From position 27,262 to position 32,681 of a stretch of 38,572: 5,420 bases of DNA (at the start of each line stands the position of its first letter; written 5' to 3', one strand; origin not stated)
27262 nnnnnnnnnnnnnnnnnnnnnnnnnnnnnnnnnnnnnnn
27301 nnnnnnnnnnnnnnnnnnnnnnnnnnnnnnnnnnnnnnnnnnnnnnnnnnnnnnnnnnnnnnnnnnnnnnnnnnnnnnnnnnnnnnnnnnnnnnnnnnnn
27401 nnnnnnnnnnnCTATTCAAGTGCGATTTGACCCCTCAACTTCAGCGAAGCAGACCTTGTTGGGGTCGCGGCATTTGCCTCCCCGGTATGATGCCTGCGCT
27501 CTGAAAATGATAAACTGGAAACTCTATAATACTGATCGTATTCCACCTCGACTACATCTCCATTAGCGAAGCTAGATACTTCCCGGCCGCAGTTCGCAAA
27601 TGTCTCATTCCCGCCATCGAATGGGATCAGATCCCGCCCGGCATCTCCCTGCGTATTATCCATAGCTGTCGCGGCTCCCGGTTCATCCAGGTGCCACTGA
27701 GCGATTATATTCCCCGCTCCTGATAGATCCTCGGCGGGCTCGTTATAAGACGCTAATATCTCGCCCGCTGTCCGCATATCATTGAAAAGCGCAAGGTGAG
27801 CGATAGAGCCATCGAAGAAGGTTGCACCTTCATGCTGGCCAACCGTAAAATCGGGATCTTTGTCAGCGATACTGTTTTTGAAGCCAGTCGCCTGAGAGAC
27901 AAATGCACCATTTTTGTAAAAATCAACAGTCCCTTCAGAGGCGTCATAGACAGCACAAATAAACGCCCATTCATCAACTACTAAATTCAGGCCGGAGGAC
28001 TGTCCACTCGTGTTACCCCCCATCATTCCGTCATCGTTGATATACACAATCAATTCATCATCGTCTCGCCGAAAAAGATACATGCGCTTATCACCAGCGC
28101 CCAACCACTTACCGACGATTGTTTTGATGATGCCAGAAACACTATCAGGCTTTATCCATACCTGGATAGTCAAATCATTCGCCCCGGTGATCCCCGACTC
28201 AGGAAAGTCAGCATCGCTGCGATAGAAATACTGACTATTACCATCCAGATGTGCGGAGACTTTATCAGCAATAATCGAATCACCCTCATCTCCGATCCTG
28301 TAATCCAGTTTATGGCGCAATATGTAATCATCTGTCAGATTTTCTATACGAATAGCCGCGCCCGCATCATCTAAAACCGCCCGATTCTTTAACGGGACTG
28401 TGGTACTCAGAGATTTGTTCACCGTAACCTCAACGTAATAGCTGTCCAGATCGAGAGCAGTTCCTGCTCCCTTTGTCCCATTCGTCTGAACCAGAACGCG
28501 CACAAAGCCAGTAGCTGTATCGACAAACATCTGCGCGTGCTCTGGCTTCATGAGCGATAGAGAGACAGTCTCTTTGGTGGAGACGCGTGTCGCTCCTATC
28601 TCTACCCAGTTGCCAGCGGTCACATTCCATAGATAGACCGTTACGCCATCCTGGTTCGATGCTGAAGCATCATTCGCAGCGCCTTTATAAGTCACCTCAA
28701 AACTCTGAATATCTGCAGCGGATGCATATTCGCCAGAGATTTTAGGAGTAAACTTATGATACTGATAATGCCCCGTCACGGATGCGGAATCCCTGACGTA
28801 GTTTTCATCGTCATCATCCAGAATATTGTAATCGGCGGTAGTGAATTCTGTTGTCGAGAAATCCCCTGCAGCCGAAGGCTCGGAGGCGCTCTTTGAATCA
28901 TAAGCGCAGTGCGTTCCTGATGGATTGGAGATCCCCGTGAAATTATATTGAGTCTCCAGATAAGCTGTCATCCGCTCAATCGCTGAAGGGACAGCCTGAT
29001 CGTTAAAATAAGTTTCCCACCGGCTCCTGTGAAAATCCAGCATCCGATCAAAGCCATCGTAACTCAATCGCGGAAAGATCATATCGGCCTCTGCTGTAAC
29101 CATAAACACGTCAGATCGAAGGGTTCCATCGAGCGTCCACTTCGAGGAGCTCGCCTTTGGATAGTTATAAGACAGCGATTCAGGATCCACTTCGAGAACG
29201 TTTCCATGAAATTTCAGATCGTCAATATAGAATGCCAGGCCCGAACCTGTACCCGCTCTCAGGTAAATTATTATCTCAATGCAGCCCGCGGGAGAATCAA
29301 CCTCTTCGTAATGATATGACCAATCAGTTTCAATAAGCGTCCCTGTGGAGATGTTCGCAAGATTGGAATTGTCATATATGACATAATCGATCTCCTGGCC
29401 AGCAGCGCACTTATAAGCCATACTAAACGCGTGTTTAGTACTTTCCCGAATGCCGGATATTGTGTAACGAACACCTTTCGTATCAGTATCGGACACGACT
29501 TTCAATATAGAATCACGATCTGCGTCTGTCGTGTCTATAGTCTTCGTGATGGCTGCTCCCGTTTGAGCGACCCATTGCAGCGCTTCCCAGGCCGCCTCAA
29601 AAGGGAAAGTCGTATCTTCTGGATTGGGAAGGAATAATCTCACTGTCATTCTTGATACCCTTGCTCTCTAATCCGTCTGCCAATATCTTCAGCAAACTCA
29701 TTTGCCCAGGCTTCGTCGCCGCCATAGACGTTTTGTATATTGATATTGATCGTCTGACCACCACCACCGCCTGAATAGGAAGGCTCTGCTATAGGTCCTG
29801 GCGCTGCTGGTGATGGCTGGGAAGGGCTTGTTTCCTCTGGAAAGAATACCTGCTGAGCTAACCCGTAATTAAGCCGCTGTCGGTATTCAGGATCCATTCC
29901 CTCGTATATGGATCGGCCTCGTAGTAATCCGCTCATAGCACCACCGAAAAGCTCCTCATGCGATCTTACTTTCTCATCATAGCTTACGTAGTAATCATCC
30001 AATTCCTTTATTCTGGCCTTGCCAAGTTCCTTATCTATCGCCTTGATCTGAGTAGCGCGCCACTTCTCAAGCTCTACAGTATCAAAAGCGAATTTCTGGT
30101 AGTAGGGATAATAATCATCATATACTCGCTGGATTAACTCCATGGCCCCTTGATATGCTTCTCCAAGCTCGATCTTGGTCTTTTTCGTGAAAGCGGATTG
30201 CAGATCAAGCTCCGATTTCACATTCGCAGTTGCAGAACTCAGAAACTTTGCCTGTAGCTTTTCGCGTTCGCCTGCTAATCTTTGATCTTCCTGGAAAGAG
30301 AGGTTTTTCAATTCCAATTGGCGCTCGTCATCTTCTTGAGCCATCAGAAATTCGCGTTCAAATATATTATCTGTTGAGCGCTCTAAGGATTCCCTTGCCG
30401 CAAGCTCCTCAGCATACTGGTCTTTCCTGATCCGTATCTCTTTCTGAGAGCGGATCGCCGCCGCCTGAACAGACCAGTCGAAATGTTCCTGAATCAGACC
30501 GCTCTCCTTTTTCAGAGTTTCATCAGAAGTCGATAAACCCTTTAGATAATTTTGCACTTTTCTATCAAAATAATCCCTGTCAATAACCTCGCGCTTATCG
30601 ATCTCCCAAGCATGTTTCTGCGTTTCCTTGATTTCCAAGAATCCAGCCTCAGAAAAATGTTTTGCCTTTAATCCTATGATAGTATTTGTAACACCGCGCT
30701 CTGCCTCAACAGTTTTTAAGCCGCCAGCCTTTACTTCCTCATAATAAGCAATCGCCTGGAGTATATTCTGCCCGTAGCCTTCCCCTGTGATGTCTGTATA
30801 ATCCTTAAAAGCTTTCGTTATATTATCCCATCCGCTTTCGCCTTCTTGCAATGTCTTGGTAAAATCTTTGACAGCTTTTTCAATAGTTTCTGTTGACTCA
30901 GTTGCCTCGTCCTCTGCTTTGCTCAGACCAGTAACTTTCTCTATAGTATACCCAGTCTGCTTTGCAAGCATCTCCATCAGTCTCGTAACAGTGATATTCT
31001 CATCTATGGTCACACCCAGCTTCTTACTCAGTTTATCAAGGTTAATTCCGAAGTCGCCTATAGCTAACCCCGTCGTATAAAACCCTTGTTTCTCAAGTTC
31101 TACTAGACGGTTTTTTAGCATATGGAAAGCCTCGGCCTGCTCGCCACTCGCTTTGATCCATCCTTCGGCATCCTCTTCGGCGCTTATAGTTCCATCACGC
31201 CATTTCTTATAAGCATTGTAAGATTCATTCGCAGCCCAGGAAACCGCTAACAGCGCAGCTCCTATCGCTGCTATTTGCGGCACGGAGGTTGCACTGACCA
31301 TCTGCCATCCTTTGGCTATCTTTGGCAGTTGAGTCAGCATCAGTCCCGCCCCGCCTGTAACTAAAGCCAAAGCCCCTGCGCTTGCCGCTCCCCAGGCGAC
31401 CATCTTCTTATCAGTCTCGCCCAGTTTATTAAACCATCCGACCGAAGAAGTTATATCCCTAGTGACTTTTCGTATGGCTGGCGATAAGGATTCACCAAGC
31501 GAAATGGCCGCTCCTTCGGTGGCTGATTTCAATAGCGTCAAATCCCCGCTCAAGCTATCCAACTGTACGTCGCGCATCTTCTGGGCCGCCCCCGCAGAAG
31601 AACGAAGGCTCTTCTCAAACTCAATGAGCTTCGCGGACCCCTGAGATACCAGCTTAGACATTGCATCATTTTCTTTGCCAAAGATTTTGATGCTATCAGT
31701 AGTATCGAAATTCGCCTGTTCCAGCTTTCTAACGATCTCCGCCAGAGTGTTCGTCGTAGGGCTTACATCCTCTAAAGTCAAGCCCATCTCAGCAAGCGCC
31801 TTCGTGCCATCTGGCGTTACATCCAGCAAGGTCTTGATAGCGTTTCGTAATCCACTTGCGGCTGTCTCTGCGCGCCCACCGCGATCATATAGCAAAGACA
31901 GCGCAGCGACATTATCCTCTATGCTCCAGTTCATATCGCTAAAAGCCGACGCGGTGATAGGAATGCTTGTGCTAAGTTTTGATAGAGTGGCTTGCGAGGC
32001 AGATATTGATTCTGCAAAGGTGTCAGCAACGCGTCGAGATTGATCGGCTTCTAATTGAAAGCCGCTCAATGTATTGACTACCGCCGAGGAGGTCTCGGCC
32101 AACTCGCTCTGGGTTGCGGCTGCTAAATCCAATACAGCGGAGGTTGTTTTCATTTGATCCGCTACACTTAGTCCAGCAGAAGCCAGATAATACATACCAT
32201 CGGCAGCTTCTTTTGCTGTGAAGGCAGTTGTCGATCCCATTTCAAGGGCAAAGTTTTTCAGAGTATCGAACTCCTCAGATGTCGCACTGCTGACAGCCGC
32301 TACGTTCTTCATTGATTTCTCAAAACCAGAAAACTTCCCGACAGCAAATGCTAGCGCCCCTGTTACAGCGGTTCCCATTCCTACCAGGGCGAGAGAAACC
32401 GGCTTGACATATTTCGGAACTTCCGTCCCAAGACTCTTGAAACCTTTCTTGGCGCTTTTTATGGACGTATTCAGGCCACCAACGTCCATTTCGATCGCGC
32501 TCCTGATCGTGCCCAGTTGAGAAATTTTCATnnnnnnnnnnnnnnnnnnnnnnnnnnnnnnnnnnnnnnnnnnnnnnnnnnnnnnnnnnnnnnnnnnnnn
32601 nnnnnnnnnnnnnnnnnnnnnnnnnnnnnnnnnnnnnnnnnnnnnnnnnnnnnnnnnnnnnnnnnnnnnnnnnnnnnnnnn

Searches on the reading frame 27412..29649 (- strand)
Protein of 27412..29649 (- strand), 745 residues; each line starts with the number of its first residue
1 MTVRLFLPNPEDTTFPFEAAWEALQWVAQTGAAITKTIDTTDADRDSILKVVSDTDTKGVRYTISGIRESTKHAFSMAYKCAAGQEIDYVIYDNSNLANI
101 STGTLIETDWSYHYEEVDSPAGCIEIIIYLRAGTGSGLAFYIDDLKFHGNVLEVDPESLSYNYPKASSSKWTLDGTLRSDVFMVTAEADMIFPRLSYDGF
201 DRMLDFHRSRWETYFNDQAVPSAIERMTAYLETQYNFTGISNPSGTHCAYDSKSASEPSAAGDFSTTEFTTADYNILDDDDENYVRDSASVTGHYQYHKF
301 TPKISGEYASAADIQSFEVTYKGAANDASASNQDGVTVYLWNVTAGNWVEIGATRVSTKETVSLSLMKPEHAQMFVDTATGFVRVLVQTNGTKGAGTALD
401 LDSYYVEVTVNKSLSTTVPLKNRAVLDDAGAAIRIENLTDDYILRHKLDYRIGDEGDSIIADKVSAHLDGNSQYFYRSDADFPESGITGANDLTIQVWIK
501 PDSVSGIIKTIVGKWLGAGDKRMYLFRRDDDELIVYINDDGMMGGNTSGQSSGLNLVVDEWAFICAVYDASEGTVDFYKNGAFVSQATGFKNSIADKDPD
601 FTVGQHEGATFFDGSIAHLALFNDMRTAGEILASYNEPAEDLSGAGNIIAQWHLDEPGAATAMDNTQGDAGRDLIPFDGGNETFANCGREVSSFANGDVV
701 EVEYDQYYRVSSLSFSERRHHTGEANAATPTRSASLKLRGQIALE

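Call 30: search_protein_families(library=phrogs, proteins=[window:27412-29649:-], max_evalue=0.001)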
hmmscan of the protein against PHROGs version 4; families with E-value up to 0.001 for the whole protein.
window:27412-29649:- (745 aa): 0 families

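Call 81: search_protein_families(library=pfam, proteins=[window:27412-29649:-], max_evalue=0.01)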
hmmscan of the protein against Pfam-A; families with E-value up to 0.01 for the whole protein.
window:27412-29649:- (745 aa): 4 families
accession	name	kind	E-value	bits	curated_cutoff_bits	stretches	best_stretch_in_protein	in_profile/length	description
PF13385.13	Laminin_G_3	-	7.3e-20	72.1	27.6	1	480-631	7-150/151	Concanavalin A-like lectin/glucanases superfamily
PF14741.12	GH114_assoc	-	0.00078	20.1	22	1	271-393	3-119/126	N-terminal glycosyl-hydrolase-114-associated domain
PF00622.36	SPRY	-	0.0021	18.6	26.3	0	525-585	31-90/121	SPRY domain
PF00354.24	Pentaxin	-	0.0028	17.8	25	1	526-632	48-164/194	Pentaxin family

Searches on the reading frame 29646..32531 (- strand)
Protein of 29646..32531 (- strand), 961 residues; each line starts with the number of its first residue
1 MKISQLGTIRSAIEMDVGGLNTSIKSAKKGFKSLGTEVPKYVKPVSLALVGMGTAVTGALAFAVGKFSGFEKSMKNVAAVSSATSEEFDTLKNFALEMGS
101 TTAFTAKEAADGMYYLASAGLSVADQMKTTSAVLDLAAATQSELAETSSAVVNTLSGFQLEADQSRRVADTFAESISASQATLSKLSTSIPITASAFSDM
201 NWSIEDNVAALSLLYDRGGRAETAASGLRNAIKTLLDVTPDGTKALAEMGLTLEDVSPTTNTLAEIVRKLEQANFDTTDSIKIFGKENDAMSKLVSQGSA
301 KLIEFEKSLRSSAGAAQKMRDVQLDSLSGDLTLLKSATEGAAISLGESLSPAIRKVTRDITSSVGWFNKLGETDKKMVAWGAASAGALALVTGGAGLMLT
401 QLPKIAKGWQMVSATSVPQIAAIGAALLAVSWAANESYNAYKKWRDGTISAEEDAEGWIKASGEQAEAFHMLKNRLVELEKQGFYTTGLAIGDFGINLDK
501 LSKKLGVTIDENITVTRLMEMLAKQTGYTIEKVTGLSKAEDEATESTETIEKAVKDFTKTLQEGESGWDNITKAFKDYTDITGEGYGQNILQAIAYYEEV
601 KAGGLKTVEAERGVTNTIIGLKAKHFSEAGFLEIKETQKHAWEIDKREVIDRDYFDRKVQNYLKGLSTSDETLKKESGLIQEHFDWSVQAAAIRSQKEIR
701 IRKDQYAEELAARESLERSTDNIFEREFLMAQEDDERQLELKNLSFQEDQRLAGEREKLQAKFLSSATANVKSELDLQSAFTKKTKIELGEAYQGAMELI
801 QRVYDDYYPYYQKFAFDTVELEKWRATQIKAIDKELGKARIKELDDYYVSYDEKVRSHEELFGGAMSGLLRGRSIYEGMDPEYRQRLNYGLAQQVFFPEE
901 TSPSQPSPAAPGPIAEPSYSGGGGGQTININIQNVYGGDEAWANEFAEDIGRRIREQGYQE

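Call 4: search_protein_families(library=pfam, proteins=[window:29646-32531:-], max_evalue=0.1)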
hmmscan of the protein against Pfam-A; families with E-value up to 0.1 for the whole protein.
window:29646-32531:- (961 aa): 3 families
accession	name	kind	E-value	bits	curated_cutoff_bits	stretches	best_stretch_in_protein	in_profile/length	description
PF10145.14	PhageMin_Tail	-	4.5e-32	112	33.2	1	95-276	4-186/201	Phage-related minor tail protein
PF06791.18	TMP_2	-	0.00018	21.7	30.2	2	28-150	56-177/208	Prophage tail length tape measure protein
PF20318.3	DUF6613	-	0.051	13.9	24.3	0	631-677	28-70/200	Family of unknown function (DUF6613)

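Call 5: search_protein_families(library=phrogs, proteins=[window:29646-32531:-], max_evalue=0.01)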
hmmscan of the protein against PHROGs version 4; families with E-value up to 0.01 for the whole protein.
window:29646-32531:- (961 aa): 24 families
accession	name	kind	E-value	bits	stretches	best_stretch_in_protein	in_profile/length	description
phrog_1533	-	tail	1.1e-67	229.7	1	20-560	208-695/1688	tail length tape measure protein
phrog_4704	-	tail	3.4e-59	202.1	1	19-393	174-551/625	tail length tape measure protein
phrog_28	-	tail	1.9e-55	190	1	38-430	259-650/1228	tail length tape measure protein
phrog_1272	-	tail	7.6e-49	167.4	1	23-593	218-833/1606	tail length tape measure protein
phrog_19074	-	unknown function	1.4e-46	160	1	56-363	144-458/1384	-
phrog_9696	-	tail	1.2e-45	156.8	1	48-363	62-392/1415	tail length tape measure protein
phrog_991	-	tail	4.5e-44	151.5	1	22-434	253-667/1966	tail length tape measure protein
phrog_167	-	tail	1.2e-37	130.3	1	12-765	240-777/1555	tail length tape measure protein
phrog_5493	-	tail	7.6e-34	118.2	1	11-277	14-280/1102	tail length tape measure protein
phrog_38390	-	tail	1.1e-31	110.8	1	47-416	44-409/1029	tail length tape measure protein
phrog_5218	-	unknown function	1.6e-29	103.8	1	25-859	183-1013/1599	-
phrog_16692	-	unknown function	8.4e-27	95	1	42-369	156-504/1107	-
phrog_37649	-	tail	3.5e-25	88.5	1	54-343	444-733/2006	tail length tape measure protein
phrog_1293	-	tail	6.7e-24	84.8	1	21-408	146-544/1424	tail length tape measure protein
phrog_28420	-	tail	3.1e-22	79.5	1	62-347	53-332/906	tail length tape measure protein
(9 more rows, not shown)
